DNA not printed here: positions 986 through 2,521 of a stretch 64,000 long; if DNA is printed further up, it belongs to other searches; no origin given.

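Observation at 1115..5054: Three-gene translationally coupled PLP/PLP/SDR operon: a candidate amino-ketone or amino-alcohol (sphingoid-base-like) biosynthetic module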

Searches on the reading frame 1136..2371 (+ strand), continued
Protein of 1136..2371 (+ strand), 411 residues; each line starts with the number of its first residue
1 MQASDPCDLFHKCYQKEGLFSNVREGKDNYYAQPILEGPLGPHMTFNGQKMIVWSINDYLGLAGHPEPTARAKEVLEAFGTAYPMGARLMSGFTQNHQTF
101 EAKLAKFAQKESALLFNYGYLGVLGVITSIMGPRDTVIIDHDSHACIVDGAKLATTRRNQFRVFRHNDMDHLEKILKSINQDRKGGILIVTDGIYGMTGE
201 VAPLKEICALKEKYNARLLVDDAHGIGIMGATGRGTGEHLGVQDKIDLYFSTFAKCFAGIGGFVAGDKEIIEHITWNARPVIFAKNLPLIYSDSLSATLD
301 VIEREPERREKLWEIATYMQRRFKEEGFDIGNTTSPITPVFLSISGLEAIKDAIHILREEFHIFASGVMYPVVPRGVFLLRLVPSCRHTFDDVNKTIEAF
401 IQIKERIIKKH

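Call 21: search_solved_structures(query=window:1136-2371:+, max_evalue=1e-30)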
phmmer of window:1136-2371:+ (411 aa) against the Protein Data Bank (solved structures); distinct sequences matched with E-value up to 1e-30: 44.
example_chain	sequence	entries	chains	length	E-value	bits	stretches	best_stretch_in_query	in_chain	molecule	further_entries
28eh_A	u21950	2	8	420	8.4e-123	413.6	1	8-407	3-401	Cysteate-C-fatty acyltransferase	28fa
7u7h_A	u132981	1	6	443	5e-114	384.7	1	26-407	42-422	7-keto-8-aminopelargonate synthetase-like enzyme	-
8s1y_A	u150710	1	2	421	1.6e-73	251.2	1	24-407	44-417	8-amino-7-oxononanoate synthase/2-amino-3-ketobutyrate coenzyme A ligase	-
7poa_A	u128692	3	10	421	5e-73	249.6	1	24-407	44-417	8-amino-7-oxononanoate synthase/2-amino-3-ketobutyrate coenzyme A ligase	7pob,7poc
3a2b_A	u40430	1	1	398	1.6e-70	241.4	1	31-404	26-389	Serine palmitoyltransferase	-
8guh_A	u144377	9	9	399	1.6e-70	241.4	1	31-404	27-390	Serine palmitoyltransferase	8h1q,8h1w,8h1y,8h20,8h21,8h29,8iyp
3tqx_A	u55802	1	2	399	4.5e-62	213.5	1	30-406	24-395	2-amino-3-ketobutyrate coenzyme A ligase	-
1fc4_A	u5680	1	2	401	1.3e-61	212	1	47-406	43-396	2-AMINO-3-KETOBUTYRATE CONENZYME A LIGASE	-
7v58_A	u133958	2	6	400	3e-61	210.8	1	46-404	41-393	2-amino-3-ketobutyrate coenzyme A ligase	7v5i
2x8u_A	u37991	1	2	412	2e-54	188.4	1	36-398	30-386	SERINE PALMITOYLTRANSFERASE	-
7bxp_A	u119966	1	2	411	2.7e-53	184.6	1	35-403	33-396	2-amino-3-ketobutyrate coenzyme A ligase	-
2w8u_A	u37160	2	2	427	3.4e-53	184.3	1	45-396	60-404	SERINE PALMITOYLTRANSFERASE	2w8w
2w8t_A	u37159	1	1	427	3.6e-53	184.2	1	45-396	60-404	SERINE PALMITOYLTRANSFERASE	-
2w8v_A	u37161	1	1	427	3.7e-53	184.2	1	45-396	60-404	SERINE PALMITOYLTRANSFERASE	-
2jgt_A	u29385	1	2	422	4e-53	184.1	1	44-396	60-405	SERINE PALMITOYLTRANSFERASE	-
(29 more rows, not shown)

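Call 28: search_solved_structures(query=window:1136-2371:+, max_evalue=1e-60, show_alignments=5)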
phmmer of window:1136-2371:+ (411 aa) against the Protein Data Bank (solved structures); distinct sequences matched with E-value up to 1e-60: 9.
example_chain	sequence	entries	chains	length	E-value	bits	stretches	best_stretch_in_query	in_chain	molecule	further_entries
28eh_A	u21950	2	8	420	8.4e-123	413.6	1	8-407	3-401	Cysteate-C-fatty acyltransferase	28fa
7u7h_A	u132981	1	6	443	5e-114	384.7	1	26-407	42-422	7-keto-8-aminopelargonate synthetase-like enzyme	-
8s1y_A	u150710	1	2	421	1.6e-73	251.2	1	24-407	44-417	8-amino-7-oxononanoate synthase/2-amino-3-ketobutyrate coenzyme A ligase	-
7poa_A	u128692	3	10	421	5e-73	249.6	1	24-407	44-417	8-amino-7-oxononanoate synthase/2-amino-3-ketobutyrate coenzyme A ligase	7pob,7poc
3a2b_A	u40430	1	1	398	1.6e-70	241.4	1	31-404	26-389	Serine palmitoyltransferase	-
8guh_A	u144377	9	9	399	1.6e-70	241.4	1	31-404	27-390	Serine palmitoyltransferase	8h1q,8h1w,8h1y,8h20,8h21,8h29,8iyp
3tqx_A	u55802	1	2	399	4.5e-62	213.5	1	30-406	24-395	2-amino-3-ketobutyrate coenzyme A ligase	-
1fc4_A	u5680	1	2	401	1.3e-61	212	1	47-406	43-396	2-AMINO-3-KETOBUTYRATE CONENZYME A LIGASE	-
7v58_A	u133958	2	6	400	3e-61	210.8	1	46-404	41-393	2-amino-3-ketobutyrate coenzyme A ligase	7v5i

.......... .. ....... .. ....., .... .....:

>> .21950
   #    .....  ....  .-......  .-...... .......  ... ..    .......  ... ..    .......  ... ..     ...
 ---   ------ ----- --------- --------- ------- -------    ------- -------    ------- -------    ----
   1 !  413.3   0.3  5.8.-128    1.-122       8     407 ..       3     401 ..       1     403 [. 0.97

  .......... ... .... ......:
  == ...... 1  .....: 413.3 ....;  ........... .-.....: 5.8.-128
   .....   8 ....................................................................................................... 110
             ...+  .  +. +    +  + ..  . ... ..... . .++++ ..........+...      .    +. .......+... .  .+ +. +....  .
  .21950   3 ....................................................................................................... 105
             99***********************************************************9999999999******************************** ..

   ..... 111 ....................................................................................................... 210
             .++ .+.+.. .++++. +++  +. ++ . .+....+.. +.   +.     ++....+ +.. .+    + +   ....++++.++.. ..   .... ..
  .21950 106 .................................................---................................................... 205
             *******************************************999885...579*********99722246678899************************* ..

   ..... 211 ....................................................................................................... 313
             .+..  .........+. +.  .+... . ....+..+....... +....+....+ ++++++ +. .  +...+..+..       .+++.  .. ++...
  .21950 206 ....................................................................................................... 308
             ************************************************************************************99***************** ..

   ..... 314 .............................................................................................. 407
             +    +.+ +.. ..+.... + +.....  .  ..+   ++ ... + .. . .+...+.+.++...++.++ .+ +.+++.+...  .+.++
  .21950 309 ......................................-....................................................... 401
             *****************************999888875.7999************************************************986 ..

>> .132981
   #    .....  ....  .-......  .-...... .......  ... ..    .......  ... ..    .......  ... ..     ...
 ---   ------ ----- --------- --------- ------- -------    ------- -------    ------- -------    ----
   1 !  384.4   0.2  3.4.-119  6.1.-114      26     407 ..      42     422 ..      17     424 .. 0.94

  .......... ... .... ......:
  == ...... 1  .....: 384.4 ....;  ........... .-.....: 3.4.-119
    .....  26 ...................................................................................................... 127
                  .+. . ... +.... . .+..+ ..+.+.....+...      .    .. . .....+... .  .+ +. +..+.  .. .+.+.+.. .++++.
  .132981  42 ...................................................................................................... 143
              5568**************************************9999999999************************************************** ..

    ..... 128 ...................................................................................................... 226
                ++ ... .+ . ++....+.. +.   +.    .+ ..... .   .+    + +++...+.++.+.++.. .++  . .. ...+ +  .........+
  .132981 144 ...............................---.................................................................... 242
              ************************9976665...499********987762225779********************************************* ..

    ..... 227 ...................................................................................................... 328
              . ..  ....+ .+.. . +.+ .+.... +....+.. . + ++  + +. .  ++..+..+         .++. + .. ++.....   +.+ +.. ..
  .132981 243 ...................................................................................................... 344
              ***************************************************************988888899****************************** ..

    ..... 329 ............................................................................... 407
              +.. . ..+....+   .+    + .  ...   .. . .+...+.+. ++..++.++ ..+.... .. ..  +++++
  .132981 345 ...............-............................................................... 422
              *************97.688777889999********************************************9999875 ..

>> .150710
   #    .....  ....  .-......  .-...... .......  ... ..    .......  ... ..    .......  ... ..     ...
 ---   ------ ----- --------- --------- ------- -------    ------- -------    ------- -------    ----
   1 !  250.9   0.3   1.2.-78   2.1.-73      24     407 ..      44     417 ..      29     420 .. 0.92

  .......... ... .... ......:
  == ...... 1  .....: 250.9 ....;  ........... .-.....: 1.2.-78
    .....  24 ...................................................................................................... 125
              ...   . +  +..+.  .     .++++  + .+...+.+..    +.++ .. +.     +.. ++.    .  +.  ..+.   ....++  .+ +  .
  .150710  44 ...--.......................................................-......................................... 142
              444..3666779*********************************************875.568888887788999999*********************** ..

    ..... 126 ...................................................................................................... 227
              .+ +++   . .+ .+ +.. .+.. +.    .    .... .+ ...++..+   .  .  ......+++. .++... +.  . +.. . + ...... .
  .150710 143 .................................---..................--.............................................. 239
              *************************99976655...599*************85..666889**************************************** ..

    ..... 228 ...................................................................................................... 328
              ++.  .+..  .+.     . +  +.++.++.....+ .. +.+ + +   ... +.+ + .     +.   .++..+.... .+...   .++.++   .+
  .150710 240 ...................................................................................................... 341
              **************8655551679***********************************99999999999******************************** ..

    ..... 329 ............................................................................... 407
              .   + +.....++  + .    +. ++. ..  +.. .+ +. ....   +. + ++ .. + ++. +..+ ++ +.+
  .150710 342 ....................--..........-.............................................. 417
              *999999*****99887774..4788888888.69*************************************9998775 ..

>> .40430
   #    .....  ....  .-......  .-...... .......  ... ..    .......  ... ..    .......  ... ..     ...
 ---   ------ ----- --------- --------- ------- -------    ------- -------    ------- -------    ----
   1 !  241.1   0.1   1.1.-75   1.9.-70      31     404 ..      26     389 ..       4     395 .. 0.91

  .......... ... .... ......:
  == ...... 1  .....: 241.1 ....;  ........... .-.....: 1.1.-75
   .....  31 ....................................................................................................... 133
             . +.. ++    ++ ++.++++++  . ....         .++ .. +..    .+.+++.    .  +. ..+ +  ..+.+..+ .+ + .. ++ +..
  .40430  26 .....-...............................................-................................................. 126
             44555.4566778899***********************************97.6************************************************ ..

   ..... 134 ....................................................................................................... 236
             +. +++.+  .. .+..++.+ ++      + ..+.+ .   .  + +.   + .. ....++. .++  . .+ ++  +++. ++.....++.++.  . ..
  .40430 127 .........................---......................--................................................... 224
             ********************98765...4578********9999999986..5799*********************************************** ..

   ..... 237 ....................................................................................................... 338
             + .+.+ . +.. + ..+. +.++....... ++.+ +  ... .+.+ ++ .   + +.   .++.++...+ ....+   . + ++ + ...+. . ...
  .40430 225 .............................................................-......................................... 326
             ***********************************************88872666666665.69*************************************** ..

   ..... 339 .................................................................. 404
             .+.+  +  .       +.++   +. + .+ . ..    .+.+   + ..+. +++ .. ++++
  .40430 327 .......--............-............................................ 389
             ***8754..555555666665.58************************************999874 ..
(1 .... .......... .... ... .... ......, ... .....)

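Call 30: list_cluster_members(proteins=[P0012, P0013, P0016, P0017, P0021, P0032, P0034, P0036, P0041, P0060])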
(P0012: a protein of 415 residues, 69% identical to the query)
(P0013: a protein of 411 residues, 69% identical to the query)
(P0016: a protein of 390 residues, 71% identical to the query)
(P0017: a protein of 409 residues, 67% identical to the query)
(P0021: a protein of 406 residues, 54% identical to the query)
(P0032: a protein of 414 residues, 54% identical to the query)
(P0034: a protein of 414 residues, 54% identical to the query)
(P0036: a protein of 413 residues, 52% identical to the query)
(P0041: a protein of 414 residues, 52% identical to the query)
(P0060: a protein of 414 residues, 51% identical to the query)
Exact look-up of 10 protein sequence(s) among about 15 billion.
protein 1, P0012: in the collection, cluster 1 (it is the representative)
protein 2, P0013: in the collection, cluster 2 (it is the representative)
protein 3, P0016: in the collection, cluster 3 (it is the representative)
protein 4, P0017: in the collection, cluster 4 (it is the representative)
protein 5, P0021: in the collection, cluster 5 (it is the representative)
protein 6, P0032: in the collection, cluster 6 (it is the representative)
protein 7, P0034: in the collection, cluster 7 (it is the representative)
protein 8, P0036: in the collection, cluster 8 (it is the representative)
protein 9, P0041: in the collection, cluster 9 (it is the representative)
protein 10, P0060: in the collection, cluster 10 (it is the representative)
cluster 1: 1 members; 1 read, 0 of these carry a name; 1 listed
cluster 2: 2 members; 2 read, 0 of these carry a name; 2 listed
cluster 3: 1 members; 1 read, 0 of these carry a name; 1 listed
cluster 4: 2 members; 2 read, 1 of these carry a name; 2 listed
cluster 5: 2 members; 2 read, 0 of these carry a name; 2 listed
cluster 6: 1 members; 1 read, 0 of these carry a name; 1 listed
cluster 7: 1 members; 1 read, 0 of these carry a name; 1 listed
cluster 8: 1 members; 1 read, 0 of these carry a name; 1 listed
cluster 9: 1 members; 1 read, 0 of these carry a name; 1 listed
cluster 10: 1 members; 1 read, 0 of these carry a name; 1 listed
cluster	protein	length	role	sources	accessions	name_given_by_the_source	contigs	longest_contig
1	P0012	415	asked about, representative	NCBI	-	-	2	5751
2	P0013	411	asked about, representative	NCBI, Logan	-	-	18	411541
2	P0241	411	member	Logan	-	-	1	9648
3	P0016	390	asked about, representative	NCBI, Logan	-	-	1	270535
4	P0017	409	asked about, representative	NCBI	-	-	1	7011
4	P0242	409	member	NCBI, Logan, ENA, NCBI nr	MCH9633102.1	MAG: 4-hydroxy-2,2'-bipyrrole-5-methanol synthase PigH [Chlamydiae bacterium] | 4-hydroxy-2,2'-bipyrrole-5-methanol synthase PigH [Chlamydiota bacterium]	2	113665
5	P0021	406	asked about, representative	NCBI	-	-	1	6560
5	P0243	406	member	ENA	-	-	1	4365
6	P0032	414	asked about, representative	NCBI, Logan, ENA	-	-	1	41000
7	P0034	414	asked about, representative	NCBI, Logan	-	-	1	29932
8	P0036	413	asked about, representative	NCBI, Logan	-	-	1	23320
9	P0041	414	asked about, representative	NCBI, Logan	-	-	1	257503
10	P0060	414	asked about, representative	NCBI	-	-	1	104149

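Call 32: find_related_loci(query=A1, collection=genome_contigs, flank=8000)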
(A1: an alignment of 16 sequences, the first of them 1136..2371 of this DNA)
Query A1 (411 aa) in genome_contigs; peptide patterns used: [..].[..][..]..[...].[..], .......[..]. (x = any residue, [..] = any of these).
600 stretches matched a pattern (row limit reached: there are more); 592 encode a relative of the query (tblastn E <= 1e-3); the best 80 are kept; 80 distinct loci.
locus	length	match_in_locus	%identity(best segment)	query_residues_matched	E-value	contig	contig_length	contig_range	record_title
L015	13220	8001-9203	53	6-407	2e-152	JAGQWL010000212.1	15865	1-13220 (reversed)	MAG: Bacteroidetes bacterium isolate HKST-UBA127 k127_1599154, whole genome shotgun sequence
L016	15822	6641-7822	54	8-405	4e-143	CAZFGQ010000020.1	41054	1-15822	MAG TPA_asm: uncultured Spirochaetota bacterium isolate binchicken_co19_489 genome assembly, contig: NODE_1180_length_41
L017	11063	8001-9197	51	8-407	4e-142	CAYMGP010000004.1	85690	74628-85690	MAG TPA_asm: uncultured Spirochaetaceae bacterium isolate SRP068000_co1_611 genome assembly, contig: NODE_162_length_856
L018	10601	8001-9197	52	8-407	5e-142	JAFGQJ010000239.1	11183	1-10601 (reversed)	MAG: Spirochaetales bacterium isolate Zod_Metabat.745 k87_3710605, whole genome shotgun sequence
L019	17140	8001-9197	52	8-407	7e-142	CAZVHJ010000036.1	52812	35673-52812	MAG TPA_asm: uncultured Spirochaetaceae bacterium isolate binchicken_co178_254 genome assembly, contig: NODE_1100_length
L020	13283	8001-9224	50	1-407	2e-135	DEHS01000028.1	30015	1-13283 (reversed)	MAG TPA_asm: Legionellaceae bacterium UBA2794 UBA2794_contig_7581, whole genome shotgun sequence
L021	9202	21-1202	50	8-405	3e-132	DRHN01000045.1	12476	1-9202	MAG TPA_asm: Spirochaetes bacterium isolate HyVt-370 HyVt-370_k145_154914, whole genome shotgun sequence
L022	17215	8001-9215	50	1-407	4e-131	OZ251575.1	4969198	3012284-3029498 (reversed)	MAG: Spirochaetia bacterium isolate 617b14b6-7821-4a15-9039-de9782a91b86 genome assembly, chromosome: 1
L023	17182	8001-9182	49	8-405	2e-130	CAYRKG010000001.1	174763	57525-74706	MAG TPA_asm: uncultured Spirochaetota bacterium isolate SRP323688_co1_269 genome assembly, contig: NODE_155_length_17476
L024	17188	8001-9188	49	8-407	1e-129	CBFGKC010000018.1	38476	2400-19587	MAG: candidate division WOR-3 bacterium isolate V_C2H3O2Na_Bin.72.optimized.1 genome assembly, contig: NODE_18_length_38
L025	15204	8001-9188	48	8-407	2e-125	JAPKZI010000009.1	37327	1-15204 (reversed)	MAG: Candidatus Aminicenantes bacterium isolate LacPavin_0920_SED5_MAG_59_17 LacPavin_0920_SED5_scaffold_2134631, whole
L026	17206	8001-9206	48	7-409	8e-125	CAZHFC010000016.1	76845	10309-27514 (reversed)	MAG TPA_asm: uncultured Bacteroidales bacterium isolate SRP241341_co1_62 genome assembly, contig: NODE_432_length_76845_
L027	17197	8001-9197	47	8-407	4e-124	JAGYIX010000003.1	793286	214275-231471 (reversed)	MAG: Flavobacteriaceae bacterium isolate M30B26 contig_1558, whole genome shotgun sequence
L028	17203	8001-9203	48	8-409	6e-124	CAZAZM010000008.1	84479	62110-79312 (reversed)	MAG TPA_asm: uncultured Flavobacteriaceae bacterium isolate binchicken_co176_241 genome assembly, contig: NODE_47_length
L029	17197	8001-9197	47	8-407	7e-124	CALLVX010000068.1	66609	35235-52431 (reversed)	MAG: uncultured Flavobacteriaceae bacterium isolate R3_Bin_METABAT__164_sub_1 genome assembly, contig: c_000002625983, w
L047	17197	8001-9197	47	8-407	9e-121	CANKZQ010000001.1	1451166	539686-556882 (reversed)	uncultured Flavobacteriaceae bacterium isolate 3-451-1-G.fasta genome assembly, contig: NODE_1, whole genome shotgun seq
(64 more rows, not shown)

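Call 82: search_solved_structures(query=L012:2624-3685:+, max_evalue=0.001)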
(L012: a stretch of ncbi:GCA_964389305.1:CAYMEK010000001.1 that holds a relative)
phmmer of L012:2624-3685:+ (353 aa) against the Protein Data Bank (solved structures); distinct sequences matched with E-value up to 0.001: 0.

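Call 87: search_protein_families(library=ncbifam, proteins=[L047:8001-9197:+], max_evalue=1e-60)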
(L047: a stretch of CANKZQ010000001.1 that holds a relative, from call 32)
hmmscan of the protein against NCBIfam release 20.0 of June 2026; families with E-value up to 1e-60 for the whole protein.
L047:8001-9197:+ (399 aa): 7 families
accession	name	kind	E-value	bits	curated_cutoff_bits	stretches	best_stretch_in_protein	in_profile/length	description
NF047600.1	SerpalmtaseCFB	equivalog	1.5e-87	293.8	640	1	23-396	24-389/395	serine palmitoyltransferase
NF005394.0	PRK06939.1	equivalog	2.3e-87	293.3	460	1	26-398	25-393/397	glycine C-acetyltransferase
TIGR00858.1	bioF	equivalog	6.7e-85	285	426.45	1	35-392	14-364/365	8-amino-7-oxononanoate synthase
NF047599.1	SerpalmtaseBetaP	equivalog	6.1e-83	278.7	500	1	38-398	39-392/394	serine palmitoyltransferase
TIGR01825.1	gly_Cac_T_rel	subfamily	4.5e-82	275.7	535.4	1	23-395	14-378/385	BioF/Kbl family PLP-dependent acyltransferase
TIGR01822.1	2am3keto_CoA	equivalog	9.6e-77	258.5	493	1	40-395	36-386/393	glycine C-acetyltransferase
TIGR01821.1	5aminolev_synth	equivalog_domain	1.3e-62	212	338.55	1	32-396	34-394/402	5-aminolevulinate synthase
